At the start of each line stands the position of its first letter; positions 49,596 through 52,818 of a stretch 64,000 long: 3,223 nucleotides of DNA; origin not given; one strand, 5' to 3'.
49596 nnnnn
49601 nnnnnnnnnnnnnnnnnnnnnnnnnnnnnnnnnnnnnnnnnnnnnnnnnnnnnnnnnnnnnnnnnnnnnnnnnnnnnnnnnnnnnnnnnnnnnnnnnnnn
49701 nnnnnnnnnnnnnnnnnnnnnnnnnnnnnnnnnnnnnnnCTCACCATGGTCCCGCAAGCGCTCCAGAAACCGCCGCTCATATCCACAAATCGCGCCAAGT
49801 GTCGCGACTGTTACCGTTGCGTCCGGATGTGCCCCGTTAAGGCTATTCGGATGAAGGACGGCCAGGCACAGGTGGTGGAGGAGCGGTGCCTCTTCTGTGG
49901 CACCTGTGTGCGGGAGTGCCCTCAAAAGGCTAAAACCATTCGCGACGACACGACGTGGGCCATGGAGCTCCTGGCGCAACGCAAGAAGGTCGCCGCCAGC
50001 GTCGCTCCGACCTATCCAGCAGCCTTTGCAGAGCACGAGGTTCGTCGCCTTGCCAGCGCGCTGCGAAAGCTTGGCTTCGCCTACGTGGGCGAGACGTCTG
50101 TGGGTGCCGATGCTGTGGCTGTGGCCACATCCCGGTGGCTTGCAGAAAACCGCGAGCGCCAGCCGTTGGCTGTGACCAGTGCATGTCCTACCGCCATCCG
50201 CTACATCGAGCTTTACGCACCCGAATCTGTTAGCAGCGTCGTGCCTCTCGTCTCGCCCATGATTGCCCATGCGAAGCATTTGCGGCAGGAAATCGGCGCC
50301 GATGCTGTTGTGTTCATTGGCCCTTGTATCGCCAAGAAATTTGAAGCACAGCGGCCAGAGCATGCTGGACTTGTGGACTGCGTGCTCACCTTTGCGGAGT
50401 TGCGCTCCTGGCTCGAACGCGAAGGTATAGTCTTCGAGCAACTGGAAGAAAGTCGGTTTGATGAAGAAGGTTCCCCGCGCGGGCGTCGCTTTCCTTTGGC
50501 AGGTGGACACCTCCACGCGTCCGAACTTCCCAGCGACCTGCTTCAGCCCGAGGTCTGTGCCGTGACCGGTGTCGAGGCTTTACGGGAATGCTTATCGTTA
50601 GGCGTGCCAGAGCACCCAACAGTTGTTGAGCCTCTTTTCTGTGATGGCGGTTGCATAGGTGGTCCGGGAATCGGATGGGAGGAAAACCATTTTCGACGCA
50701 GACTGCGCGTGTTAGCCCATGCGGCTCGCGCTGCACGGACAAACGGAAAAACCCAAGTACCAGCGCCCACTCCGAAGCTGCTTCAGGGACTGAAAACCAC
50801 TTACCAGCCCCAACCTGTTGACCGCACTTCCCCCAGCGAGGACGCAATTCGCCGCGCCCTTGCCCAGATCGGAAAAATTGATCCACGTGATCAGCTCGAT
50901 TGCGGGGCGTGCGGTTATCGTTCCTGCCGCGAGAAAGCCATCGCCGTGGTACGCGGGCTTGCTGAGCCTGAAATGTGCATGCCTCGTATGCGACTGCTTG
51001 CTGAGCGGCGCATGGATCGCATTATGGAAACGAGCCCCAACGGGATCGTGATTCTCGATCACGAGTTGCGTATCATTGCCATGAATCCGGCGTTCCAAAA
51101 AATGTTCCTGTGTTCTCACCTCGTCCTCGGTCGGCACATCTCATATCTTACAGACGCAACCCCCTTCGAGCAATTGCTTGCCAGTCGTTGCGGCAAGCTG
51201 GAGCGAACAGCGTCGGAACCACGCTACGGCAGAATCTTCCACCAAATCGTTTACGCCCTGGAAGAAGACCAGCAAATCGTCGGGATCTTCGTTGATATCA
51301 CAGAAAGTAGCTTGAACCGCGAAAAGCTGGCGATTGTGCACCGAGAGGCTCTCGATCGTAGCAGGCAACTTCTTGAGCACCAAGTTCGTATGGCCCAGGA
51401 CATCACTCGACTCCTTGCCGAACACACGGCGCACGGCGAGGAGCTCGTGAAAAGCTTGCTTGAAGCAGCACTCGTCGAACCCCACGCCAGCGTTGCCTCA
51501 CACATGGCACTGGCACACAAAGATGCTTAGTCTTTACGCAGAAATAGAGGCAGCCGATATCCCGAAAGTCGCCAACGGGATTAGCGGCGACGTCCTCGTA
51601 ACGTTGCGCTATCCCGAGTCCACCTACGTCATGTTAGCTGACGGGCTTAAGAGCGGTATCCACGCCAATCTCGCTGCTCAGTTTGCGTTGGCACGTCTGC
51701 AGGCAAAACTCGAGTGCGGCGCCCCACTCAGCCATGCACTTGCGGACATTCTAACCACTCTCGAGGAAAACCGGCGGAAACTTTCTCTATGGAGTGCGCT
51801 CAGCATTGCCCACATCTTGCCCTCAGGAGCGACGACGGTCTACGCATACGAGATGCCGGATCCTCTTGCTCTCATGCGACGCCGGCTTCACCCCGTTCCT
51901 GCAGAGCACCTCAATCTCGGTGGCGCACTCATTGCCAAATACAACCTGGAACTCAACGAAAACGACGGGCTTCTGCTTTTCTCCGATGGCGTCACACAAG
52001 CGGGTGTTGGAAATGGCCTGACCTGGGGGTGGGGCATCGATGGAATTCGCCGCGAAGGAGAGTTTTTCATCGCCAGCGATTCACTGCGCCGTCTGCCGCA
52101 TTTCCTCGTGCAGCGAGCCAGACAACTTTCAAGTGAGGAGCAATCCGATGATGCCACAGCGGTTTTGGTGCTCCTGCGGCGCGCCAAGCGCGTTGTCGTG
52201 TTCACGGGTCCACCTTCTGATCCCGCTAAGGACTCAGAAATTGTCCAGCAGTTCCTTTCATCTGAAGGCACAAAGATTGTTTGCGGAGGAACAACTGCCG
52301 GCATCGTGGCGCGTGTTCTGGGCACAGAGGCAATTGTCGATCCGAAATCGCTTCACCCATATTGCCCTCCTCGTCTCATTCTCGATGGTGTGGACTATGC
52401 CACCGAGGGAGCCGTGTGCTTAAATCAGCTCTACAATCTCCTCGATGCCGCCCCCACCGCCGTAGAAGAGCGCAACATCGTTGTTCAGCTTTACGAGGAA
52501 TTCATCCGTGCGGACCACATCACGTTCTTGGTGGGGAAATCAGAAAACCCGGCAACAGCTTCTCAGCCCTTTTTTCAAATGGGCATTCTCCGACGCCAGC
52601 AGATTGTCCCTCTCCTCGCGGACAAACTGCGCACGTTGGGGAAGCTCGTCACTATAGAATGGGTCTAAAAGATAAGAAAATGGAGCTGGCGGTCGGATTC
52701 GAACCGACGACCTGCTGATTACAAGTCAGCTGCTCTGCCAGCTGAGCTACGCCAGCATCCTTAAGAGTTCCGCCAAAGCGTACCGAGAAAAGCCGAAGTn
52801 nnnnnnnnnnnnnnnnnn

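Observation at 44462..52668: Rex-controlled trimeric [FeFe]-hydrogenase cluster with an embedded sensory hydrogenase and phosphatase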

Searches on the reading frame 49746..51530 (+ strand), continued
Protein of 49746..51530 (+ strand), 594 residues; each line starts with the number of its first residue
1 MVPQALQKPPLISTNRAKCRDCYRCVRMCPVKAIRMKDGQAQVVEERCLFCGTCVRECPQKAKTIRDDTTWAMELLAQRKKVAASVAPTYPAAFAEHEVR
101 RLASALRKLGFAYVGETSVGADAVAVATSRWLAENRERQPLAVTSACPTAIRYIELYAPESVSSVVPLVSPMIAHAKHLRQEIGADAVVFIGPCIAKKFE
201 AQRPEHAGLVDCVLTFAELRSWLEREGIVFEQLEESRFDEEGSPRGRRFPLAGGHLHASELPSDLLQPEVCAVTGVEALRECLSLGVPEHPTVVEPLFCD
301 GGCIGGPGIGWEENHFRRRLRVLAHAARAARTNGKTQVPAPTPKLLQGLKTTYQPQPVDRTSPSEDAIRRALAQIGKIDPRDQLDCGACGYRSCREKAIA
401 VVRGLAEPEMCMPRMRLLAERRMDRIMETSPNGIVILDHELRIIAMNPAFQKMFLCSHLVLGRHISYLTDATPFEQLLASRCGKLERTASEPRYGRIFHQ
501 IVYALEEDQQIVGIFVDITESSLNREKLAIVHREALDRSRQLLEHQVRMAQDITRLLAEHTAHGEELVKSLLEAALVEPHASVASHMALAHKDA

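Call 49: find_related_loci(query=A3, collection=genome_contigs, flank=10000)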
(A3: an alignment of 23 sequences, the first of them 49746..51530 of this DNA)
Query A3 (594 aa) in genome_contigs; peptide patterns used: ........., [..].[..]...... (x = any residue, [..] = any of these).
600 stretches matched a pattern (row limit reached: there are more); 563 encode a relative of the query (tblastn E <= 1e-3); the best 80 are kept; 80 distinct loci.
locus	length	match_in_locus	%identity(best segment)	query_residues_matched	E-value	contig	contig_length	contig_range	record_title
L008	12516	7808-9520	70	10-581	0e+0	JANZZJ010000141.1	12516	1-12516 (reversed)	MAG: Candidatus Sumerlaeaceae bacterium isolate SKW119 k141_864485, whole genome shotgun sequence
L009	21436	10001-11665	50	11-572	0e+0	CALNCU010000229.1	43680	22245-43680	MAG TPA_asm: uncultured Armatimonadetes bacterium isolate SRR1561993_bin.101_CONCOCT_v1.1_MAG genome assembly, contig: E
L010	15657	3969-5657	51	6-572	0e+0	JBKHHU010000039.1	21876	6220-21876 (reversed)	MAG: Phycisphaerae bacterium isolate D1M07_4 NODE_1071_length_21876_cov_5.728839, whole genome shotgun sequence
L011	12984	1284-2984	52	11-582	0e+0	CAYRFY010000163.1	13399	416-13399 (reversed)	MAG TPA_asm: uncultured Armatimonadia bacterium isolate binchicken_co39_10 genome assembly, contig: NODE_11082_length_13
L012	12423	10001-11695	51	7-575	0e+0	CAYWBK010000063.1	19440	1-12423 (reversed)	MAG TPA_asm: uncultured Armatimonadia bacterium isolate binchicken_co3_96 genome assembly, contig: NODE_8974_length_1944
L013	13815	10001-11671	53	11-573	0e+0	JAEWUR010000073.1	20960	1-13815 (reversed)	MAG: Planctomycetota bacterium isolate OH_SDB_29 k127_90090, whole genome shotgun sequence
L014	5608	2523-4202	52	11-575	0e+0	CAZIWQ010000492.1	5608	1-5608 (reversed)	MAG TPA_asm: uncultured Armatimonadia bacterium isolate binchicken_co66_209 genome assembly, contig: NODE_20365_length_5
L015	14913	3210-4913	51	11-583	2e-179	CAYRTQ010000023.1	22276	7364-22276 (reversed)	MAG TPA_asm: uncultured bacterium isolate SRP192927_co3_107 genome assembly, contig: NODE_4773_length_22276_cov_4.894559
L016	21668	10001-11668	52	11-572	7e-179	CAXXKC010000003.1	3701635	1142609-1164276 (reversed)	MAG: Thermoguttaceae bacterium isolate 5b24180d-8fb2-49eb-a4f7-d23e2dbf3f86 genome assembly, contig: contig_3, whole gen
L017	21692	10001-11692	50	11-582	3e-179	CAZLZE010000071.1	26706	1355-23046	MAG TPA_asm: uncultured Phycisphaerae bacterium isolate SRP167436_co1_333 genome assembly, contig: NODE_2665_length_2670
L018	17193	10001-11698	50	5-575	9e-179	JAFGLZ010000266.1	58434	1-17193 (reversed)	MAG: Phycisphaerae bacterium isolate Zod_Metabat.429 k87_14457528, whole genome shotgun sequence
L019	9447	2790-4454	50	11-572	3e-178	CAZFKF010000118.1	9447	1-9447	MAG TPA_asm: uncultured Planctomycetaceae bacterium isolate binchicken_co20_427 genome assembly, contig: NODE_13110_leng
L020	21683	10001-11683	52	7-572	7e-178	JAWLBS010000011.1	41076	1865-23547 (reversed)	MAG: Phycisphaerae bacterium isolate 15dZY3.bin.115 NODE_1332_length_41076_cov_8.113112, whole genome shotgun sequence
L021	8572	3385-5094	49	11-585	8e-177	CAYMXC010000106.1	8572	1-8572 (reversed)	MAG TPA_asm: uncultured Phycisphaerae bacterium isolate SRP167436_co1_20 genome assembly, contig: NODE_13859_length_8572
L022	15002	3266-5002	49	6-579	1e-176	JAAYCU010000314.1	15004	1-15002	MAG: Phycisphaerales bacterium isolate AS06rmzACSIP_494 603965_AS06, whole genome shotgun sequence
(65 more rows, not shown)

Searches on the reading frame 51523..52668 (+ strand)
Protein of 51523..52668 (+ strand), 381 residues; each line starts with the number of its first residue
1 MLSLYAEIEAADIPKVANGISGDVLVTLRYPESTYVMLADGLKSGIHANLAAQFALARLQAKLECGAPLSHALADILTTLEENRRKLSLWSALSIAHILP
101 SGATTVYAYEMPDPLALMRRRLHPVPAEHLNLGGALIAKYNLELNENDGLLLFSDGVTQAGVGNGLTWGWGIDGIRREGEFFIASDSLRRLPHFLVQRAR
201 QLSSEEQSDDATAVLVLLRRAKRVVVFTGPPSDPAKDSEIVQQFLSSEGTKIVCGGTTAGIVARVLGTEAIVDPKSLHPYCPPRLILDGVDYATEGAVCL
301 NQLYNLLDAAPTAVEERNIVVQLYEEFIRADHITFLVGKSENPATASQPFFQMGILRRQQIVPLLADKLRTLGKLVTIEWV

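Call 5: search_protein_families(library=pfam, proteins=[window:51523-52668:+], max_evalue=0.01)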
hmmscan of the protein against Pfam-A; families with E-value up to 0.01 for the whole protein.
window:51523-52668:+ (381 aa): 1 family
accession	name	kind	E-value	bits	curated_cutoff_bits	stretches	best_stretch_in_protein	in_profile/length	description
PF07228.17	SpoIIE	-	2.9e-10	40.8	25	1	33-216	4-189/192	Stage II sporulation protein E (SpoIIE)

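Call 6: search_protein_families(library=ncbifam, proteins=[window:51523-52668:+], max_evalue=0.001)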
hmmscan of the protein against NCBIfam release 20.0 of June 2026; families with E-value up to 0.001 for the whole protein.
window:51523-52668:+ (381 aa): 0 families

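Call 27: find_homologous_proteins(query=window:51523-52668:+, max_evalue=0.00001)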
Query window:51523-52668:+ (381 aa): 110 proteins with E <= 0.00001 among 8000 candidates.
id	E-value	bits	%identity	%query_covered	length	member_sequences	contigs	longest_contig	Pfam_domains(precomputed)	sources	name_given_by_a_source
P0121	5.1e-249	844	100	100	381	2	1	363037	PF07228.18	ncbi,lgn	-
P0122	8.7e-205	698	80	100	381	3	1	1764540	PF07228.18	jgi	jgi:hypothetical protein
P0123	1.4e-187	642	72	100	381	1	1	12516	PF07228.18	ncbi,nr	ncbi:MAG: SpoIIE family protein phosphatase [Candidatus Sumerlaeaceae bacterium]|nr:SpoIIE family pr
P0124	6.4e-186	636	73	100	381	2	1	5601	PF07228.18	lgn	-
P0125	3.6e-182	624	71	100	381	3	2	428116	PF07228.18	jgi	jgi:hypothetical protein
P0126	1.7e-179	615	70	99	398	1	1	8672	PF07228.18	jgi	-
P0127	2.5e-169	581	67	100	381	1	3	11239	PF07228.18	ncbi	-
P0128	7.4e-164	563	66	100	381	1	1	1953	PF07228.18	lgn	-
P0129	1.9e-151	523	60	100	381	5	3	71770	PF07228.18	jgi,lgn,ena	-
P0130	4.3e-142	492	58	100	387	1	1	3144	PF07228.18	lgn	-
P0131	3.2e-103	364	50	94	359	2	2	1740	PF07228.18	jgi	jgi:hypothetical protein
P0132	2.9e-95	338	45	100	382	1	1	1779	PF13672.12,PF07228.18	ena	-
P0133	1.5e-90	322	44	99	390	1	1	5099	PF07228.18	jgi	jgi:hypothetical protein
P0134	6.8e-79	284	38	100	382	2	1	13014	PF07228.18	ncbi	-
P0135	1.9e-77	279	41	100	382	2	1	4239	PF07228.18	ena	-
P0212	1.1e-51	194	33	99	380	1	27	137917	PF07228.18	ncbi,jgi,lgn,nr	ncbi:MAG: hypothetical protein PWQ67_271 [Clostridia bacterium]|jgi:hypothetical protein|nr:hypothet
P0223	2.9e-40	157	33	97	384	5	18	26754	PF07228.18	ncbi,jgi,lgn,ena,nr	ncbi:MAG: SpoIIE family protein phosphatase [Selenomonadales bacterium]|nr:SpoIIE family protein pho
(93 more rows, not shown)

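Call 31: search_solved_structures(query=A1, max_evalue=1)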
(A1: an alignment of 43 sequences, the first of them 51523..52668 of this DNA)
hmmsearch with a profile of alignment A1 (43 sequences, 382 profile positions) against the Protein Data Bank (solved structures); distinct sequences matched with E-value up to 1: 10.
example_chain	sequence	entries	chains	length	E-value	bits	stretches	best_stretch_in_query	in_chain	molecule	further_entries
5mqh_A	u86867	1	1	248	5.3e-15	58.4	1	8-219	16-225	Serine phosphatase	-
3t91_A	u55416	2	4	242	8.1e-15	57.8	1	8-219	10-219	Stage II sporulation protein E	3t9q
5ucg_A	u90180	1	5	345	2.8e-14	56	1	8-219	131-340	Stage II sporulation protein E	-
3pu9_A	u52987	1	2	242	1.4e-13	53.7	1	5-225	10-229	Protein serine/threonine phosphatase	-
3w40_A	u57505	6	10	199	9.8e-09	37.8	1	3-185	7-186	Phosphoserine phosphatase RsbX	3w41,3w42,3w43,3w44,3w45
3zt9_A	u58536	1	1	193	3.9e-07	32.5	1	5-67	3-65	Stage II sporulation protein E (SpoIIE)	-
9h74_A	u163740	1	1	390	0.00098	21.3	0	270-313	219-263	Eukaryotic translation initiation factor 2 subunit 1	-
3ke6_A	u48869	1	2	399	0.0022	20.2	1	18-158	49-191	Protein Rv1364c/MT1410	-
3rnr_A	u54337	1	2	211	0.098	14.7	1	33-180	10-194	Stage II sporulation E family protein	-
5d2u_A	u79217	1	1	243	0.59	12.2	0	134-160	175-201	Protein serin-threonin phosphatase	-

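Call 37: predict_structure(alignment_id=A1)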
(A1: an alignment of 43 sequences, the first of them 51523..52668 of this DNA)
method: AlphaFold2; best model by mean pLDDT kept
length: 381 residues; sequences in the alignment: 43
mean_pLDDT: 92.5   pTM: 0.87
mean pLDDT of the five models: 92.5, 91.7, 90.8, 90.5, 89.7
residues with pLDDT >= 90: 306; 70-90: 66; 50-70: 9; < 50: 0
segments of 3 or more residues with pLDDT < 50: none
pLDDT, mean of each block of 10 residues (from residue 1): 89 91 95 95 90 96 94 95 89 97 97 96 96 94 97 96 90 96 94 97 88 97 96 94 96 95 95 90 93 93 88 79 93 95 67 85 96 94 93
secondary structure, 60 per line:
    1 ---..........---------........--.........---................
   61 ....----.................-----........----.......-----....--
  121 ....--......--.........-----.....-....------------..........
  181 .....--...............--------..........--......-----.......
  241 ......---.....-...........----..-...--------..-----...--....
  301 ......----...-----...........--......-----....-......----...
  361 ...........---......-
elements in order: E4-13 E23-30 E33-41 H45-64 H69-85 E91-98 E103-109 E115-118 E121-124 E127-132 E135-143 E149-153 H155-158 H171-185 H188-202 E211-220 E223-228 H234-246 E250-254 H256-266 E292-294 H297-306 H319-329 E332-337 H343-346 H348-353 H358-371 E375-380

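Call 78: find_encoding_contigs(protein=P0212, flank=9000, max_places=1)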
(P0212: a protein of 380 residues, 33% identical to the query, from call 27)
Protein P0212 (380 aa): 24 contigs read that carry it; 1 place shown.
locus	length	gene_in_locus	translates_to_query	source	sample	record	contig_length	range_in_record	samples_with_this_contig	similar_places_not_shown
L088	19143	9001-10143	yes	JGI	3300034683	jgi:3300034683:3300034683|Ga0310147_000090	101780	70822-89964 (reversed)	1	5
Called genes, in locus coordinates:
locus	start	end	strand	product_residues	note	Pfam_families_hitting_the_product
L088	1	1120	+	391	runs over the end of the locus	PF04015:DUF362, PF12797:Fer4_2 (faint), PF00037:Fer4 (weak), PF13237:Fer4_10, PF12838:Fer4_7 (weak)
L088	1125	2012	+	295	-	PF04307:YdjM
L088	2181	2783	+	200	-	PF02589:LUD_dom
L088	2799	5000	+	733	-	PF02589:LUD_dom, PF12838:Fer4_7 (weak), PF13183:Fer4_8, PF13237:Fer4_10 (weak), PF13484:Fer4_16 (weak), PF13534:Fer4_17 (weak), PF02754:CCG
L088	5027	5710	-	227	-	PF00027:cNMP_binding, PF13545:HTH_Crp_2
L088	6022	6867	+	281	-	PF01261:AP_endonuc_2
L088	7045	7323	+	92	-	PF01257:2Fe-2S_thioredx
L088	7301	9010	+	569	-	PF00037:Fer4 (faint), PF12837:Fer4_6 (faint), PF12838:Fer4_7 (weak), PF13187:Fer4_9 (weak), PF13237:Fer4_10, PF25160:LdpA_Fe-S-bd (weak), PF02906:Fe_hyd_lg_C, PF04060:FeS, +3 more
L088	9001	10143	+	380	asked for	PF07228:SpoIIE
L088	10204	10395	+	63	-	PF01257:2Fe-2S_thioredx (weak)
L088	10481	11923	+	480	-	PF12838:Fer4_7 (weak), PF00037:Fer4, PF12837:Fer4_6 (weak), PF13237:Fer4_10 (weak), PF12838:Fer4_7 (weak), PF13187:Fer4_9 (weak), PF00037:Fer4 (weak), PF02906:Fe_hyd_lg_C, +6 more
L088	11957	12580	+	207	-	PF06971:Put_DNA-bind_N, PF02629:CoA_binding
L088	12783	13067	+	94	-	PF12840:HTH_20, PF01022:HTH_5, PF12802:MarR_2 (weak), PF13412:HTH_24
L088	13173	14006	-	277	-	PF02588:YitT_membrane, PF10035:DUF2179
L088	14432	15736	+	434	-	PF00501:AMP-binding, PF14535:AMP-binding_C_2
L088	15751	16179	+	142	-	PF01842:ACT (weak), PF13840:ACT_7 (faint), PF19571:ACT_8, PF22629:ACT_AHAS_ss (faint), PF01842:ACT (weak)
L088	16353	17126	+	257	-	PF01790:LGT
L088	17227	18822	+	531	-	PF03323:GerA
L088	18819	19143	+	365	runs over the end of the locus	PF03845:Spore_permease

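Call 79: find_encoding_contigs(protein=P0223, flank=9000, max_places=1)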
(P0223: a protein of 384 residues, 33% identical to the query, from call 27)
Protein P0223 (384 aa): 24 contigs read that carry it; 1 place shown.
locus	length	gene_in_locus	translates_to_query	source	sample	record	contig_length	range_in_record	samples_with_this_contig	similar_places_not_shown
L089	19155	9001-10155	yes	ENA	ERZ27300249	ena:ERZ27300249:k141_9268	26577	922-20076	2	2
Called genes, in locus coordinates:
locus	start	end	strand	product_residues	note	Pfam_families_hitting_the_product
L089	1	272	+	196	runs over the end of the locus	PF02552:CO_dh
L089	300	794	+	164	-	PF01257:2Fe-2S_thioredx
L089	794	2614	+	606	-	PF12837:Fer4_6 (faint), PF01512:Complex1_51K, PF10589:NADH_4Fe-4S, PF00037:Fer4 (weak), PF12838:Fer4_7 (weak), PF13187:Fer4_9 (weak), PF13237:Fer4_10 (weak), PF14697:Fer4_21, +1 more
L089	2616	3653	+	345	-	PF00111:Fer2, PF13510:Fer2_4, PF00037:Fer4 (faint), PF10588:NADH-G_4Fe-4S_3, PF22117:Fer4_Nqo3 (weak), PF12838:Fer4_7, PF04879:Molybdop_Fe4S4, PF00384:Molybdopterin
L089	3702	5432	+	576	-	PF00384:Molybdopterin, PF01568:Molydop_binding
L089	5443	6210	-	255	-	PF02634:FdhD-NarQ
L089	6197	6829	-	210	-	PF12804:NTP_transf_3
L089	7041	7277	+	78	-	PF01257:2Fe-2S_thioredx (weak)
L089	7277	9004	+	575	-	PF12837:Fer4_6 (faint), PF12838:Fer4_7 (weak), PF13187:Fer4_9 (weak), PF13237:Fer4_10 (weak), PF00037:Fer4 (weak), PF02906:Fe_hyd_lg_C, PF04060:FeS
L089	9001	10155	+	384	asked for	PF07228:SpoIIE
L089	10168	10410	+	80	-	PF01257:2Fe-2S_thioredx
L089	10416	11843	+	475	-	PF12838:Fer4_7 (faint), PF12797:Fer4_2 (faint), PF14697:Fer4_21 (faint), PF00037:Fer4 (weak), PF12837:Fer4_6 (weak), PF25160:LdpA_Fe-S-bd (weak), PF02906:Fe_hyd_lg_C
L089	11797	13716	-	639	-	PF00563:EAL, PF00990:GGDEF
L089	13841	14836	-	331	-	PF13484:Fer4_16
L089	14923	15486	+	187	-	PF13302:Acetyltransf_3, PF13420:Acetyltransf_4, PF13523:Acetyltransf_8 (weak), PF00583:Acetyltransf_1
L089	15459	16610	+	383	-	PF00149:Metallophos, PF12850:Metallophos_2 (faint)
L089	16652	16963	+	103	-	PF01906:YbjQ_1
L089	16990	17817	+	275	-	PF10086:YhfC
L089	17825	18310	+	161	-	PF03358:FMN_red, PF12682:Flavodoxin_4, PF12724:Flavodoxin_5 (faint)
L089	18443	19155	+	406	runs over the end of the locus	PF07690:MFS_1, PF12832:MFS_1_like, PF07690:MFS_1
